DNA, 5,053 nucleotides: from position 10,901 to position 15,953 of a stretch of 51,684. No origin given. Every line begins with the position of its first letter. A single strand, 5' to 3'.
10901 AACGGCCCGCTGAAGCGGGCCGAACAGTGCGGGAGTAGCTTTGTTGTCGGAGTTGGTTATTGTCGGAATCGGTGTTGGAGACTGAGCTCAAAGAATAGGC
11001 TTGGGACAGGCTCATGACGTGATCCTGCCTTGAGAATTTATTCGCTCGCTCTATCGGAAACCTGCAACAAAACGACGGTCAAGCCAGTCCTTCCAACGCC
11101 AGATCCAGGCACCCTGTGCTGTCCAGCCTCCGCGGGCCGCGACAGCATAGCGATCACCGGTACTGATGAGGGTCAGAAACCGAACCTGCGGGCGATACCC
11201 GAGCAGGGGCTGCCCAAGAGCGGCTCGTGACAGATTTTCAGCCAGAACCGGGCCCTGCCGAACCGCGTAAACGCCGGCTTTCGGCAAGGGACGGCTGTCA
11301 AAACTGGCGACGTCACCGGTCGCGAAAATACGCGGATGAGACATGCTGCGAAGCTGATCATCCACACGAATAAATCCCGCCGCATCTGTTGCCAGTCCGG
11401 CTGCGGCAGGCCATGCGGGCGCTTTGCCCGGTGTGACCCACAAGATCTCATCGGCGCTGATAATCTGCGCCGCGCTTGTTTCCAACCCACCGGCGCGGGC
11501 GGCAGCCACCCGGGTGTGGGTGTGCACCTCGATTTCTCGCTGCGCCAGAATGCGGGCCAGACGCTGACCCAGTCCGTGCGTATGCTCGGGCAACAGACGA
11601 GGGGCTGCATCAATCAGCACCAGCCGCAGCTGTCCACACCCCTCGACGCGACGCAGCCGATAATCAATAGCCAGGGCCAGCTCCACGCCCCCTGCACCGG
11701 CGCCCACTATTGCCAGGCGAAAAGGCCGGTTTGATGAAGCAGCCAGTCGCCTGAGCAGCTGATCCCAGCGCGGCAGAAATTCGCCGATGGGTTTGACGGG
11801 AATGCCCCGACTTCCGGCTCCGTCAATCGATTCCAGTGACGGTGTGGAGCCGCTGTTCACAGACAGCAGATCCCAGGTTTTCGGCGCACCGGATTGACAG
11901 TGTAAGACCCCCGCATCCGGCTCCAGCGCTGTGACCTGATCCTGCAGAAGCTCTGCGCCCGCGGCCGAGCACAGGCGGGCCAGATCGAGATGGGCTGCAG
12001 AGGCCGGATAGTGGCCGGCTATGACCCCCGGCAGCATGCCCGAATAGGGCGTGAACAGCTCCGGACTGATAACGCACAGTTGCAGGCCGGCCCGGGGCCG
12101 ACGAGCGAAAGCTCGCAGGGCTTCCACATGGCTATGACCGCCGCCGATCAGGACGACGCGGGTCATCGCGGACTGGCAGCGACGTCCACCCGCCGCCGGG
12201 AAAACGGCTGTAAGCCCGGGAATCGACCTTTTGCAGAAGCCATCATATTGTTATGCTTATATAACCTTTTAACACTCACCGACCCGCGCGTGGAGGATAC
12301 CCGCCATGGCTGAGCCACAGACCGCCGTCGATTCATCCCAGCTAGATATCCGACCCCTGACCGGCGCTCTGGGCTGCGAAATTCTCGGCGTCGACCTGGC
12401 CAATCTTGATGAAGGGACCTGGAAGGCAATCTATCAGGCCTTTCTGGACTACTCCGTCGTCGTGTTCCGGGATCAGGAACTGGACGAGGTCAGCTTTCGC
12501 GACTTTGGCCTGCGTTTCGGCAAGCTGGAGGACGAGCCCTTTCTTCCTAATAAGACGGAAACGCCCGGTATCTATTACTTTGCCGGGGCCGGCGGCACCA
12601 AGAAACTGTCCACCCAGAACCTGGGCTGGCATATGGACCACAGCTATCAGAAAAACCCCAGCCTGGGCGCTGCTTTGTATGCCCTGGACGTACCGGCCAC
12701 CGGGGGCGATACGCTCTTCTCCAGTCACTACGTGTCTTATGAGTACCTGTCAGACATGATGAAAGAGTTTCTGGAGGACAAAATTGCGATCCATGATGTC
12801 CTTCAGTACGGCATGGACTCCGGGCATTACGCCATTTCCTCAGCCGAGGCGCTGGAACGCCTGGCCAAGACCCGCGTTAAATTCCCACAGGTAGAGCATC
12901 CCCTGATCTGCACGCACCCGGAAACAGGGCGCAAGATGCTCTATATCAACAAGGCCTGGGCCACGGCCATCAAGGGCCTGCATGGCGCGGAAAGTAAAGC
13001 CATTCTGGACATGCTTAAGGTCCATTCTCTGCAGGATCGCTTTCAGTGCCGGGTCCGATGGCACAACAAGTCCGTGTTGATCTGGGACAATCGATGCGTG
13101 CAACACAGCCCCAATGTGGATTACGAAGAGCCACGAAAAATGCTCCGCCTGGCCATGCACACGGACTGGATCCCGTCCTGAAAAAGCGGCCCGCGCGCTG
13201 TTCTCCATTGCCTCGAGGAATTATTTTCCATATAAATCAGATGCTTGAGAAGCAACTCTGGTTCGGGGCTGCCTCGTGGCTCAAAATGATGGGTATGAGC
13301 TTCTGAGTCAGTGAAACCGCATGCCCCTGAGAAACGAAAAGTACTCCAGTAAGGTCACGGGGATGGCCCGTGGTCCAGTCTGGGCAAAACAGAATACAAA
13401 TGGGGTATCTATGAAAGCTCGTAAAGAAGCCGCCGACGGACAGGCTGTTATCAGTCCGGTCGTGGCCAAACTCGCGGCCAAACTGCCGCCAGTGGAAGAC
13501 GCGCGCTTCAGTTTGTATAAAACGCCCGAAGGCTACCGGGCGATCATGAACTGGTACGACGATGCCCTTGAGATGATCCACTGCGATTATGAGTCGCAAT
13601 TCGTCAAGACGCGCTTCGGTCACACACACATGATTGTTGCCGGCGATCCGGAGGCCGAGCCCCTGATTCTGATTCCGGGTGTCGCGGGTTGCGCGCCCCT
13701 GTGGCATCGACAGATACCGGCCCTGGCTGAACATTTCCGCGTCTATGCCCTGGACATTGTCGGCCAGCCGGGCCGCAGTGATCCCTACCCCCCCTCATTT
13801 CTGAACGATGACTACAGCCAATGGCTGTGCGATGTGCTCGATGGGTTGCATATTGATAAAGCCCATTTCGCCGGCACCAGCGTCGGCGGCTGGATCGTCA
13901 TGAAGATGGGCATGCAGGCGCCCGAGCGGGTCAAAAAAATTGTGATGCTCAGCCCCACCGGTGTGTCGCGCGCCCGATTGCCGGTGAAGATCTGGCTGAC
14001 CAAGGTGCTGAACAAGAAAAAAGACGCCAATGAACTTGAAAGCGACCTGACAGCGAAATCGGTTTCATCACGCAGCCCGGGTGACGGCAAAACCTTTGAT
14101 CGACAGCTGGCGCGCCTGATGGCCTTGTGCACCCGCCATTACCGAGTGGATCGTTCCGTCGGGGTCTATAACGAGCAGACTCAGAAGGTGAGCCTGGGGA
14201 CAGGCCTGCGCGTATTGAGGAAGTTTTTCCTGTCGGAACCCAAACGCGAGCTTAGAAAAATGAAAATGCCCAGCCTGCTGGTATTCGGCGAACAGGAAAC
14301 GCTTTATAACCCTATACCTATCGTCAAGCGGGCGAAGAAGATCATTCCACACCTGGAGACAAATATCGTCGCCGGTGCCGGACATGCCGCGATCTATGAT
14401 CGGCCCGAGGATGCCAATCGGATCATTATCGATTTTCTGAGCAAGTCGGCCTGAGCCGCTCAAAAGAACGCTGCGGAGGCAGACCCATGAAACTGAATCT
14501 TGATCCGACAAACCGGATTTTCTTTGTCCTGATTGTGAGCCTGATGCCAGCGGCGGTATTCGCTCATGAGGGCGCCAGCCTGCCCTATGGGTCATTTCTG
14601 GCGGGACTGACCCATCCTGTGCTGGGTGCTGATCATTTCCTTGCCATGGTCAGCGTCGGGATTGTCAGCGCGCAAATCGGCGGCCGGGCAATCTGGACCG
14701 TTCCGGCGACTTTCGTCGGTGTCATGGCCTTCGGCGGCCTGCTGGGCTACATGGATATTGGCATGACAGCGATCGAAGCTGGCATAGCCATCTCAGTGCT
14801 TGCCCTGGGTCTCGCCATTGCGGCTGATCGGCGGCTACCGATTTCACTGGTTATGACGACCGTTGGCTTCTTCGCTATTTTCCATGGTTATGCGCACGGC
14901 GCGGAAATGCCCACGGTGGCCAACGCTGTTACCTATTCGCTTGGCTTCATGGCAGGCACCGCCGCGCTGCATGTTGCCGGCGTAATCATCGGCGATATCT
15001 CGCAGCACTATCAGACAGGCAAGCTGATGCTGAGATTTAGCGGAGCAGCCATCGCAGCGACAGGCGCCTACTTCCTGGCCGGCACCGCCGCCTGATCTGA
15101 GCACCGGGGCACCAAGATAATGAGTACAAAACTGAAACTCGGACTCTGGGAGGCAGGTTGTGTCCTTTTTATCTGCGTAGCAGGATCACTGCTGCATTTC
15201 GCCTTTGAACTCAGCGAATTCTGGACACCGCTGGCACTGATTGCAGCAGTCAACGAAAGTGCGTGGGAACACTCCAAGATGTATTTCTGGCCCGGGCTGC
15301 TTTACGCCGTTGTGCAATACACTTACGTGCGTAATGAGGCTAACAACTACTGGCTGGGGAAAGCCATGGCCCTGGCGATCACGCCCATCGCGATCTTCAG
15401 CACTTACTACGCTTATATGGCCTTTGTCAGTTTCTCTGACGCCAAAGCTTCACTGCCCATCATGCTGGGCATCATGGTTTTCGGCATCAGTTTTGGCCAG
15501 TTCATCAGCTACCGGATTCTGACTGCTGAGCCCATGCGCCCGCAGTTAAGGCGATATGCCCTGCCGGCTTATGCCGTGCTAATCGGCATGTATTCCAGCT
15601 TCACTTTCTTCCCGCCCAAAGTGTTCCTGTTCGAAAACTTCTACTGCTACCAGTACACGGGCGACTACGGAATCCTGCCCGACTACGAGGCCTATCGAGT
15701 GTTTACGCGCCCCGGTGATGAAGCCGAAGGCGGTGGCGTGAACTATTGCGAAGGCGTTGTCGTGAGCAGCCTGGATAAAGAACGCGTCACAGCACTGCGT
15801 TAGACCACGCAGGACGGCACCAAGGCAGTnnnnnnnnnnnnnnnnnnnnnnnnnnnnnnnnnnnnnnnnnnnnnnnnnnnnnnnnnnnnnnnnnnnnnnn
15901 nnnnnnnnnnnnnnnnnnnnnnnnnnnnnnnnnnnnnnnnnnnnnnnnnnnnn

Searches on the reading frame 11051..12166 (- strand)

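Call 33: search_protein_families(library=pfam, proteins=[window:11051-12166:-], max_evalue=0.00001)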
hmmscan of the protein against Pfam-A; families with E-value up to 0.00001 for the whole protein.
window:11051-12166:- (371 aa): 2 families
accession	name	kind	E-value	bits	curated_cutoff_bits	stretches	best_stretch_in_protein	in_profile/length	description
PF07992.20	Pyr_redox_2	-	9.5e-28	97.9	26.1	1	3-305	2-291/291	Pyridine nucleotide-disulphide oxidoreductase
PF00070.33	Pyr_redox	-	3.2e-06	28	22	0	150-227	1-70/82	Pyridine nucleotide-disulphide oxidoreductase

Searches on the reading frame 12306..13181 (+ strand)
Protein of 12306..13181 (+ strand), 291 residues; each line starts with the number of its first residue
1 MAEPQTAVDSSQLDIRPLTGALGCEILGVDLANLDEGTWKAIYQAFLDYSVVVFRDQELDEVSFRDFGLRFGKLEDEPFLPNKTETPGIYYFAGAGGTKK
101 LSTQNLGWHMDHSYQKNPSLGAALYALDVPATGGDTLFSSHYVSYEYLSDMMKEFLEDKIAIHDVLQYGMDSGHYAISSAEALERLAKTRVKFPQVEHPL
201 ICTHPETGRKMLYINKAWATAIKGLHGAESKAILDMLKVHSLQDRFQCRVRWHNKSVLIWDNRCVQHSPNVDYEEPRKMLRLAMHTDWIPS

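Call 33: search_protein_families(library=pfam, proteins=[window:12306-13181:+], max_evalue=0.00001)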
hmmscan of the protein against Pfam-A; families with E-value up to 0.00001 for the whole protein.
window:12306-13181:+ (291 aa): 1 family
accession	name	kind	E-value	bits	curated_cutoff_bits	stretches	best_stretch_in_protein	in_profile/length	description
PF02668.22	TauD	-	1.3e-58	199.5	27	1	14-282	1-266/267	Taurine catabolism dioxygenase TauD, TfdA family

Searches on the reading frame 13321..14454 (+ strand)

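Call 33: search_protein_families(library=pfam, proteins=[window:13321-14454:+], max_evalue=0.00001)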
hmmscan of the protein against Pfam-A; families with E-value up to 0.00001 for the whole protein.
window:13321-14454:+ (377 aa): 3 families
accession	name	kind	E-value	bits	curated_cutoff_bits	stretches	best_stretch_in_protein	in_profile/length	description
PF00561.26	Abhydrolase_1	-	1.1e-22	81.4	25.8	1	114-362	2-245/245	alpha/beta hydrolase fold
PF12697.13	Abhydrolase_6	-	1.5e-13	52.4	26.3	1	115-364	1-213/217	Alpha/beta hydrolase family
PF12146.15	Hydrolase_4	-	4.4e-08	33.2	27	1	132-360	24-237/239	Serine aminopeptidase, S33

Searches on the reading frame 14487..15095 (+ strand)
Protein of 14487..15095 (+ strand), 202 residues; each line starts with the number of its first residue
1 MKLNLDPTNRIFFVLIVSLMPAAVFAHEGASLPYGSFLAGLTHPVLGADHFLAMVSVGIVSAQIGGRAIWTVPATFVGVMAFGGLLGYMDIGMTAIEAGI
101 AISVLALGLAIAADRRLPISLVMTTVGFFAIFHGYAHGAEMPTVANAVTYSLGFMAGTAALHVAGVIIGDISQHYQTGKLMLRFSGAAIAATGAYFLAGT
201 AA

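Call 33: search_protein_families(library=pfam, proteins=[window:14487-15095:+], max_evalue=0.00001)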
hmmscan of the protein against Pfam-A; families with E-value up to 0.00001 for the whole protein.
window:14487-15095:+ (202 aa): 1 family
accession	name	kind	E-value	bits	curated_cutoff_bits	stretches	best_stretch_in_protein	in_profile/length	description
PF04955.18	HupE_UreJ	-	5.2e-54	182.9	23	1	16-195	2-178/179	HupE / UreJ protein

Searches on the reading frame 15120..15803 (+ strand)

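Call 33: search_protein_families(library=pfam, proteins=[window:15120-15803:+], max_evalue=0.00001)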
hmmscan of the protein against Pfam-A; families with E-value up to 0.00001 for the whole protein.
window:15120-15803:+ (227 aa): 1 family
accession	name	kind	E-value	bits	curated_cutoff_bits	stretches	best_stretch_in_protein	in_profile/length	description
PF20122.4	DUF6512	-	8.7e-17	62.1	26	1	10-185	12-181/181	Family of unknown function (DUF6512)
